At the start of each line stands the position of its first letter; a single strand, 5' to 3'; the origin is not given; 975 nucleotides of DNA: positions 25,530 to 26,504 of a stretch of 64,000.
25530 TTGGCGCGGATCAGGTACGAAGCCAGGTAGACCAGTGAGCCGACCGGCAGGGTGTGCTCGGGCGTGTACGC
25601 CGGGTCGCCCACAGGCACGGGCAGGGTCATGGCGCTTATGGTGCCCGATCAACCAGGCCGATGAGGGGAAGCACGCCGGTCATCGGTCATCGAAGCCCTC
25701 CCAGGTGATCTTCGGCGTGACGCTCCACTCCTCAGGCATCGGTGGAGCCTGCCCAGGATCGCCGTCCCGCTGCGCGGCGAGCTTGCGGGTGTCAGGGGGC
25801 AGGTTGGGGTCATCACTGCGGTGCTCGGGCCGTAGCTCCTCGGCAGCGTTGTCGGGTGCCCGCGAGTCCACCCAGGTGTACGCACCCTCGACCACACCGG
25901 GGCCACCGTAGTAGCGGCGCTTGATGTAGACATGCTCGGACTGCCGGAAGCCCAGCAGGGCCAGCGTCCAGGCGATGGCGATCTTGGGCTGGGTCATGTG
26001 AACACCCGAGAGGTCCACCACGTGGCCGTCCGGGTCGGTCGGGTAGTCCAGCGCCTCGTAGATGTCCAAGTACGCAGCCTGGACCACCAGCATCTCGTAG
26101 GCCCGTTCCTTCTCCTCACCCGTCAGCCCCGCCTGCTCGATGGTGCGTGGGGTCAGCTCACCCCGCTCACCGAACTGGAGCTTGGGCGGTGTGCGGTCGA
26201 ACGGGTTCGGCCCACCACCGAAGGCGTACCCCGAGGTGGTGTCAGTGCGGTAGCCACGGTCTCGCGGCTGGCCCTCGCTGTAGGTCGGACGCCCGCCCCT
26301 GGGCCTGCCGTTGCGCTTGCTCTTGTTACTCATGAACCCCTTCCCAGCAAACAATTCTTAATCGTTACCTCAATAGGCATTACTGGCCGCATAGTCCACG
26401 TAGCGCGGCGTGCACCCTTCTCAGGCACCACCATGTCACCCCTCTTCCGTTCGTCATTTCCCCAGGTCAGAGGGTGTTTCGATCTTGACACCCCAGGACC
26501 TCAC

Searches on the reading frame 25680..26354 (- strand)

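Call 21: search_protein_families(library=phrogs, proteins=[window:25680-26354:-], max_evalue=0.001)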
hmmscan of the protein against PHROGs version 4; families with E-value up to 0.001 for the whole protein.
window:25680-26354:- (224 aa): 1 family
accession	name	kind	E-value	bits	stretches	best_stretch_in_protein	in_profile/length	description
phrog_1697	-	tail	3.9e-25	89.3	1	80-219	14-158/163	minor tail protein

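Call 22: search_protein_families(library=pfam, proteins=[window:25680-26354:-], max_evalue=0.001)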
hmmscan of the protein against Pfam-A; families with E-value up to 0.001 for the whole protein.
window:25680-26354:- (224 aa): 1 family
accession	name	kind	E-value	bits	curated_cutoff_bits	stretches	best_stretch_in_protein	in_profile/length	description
PF10910.14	Phage_gene29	-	1.4e-07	32.2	29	1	117-196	31-109/124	Phage gene 29 protein family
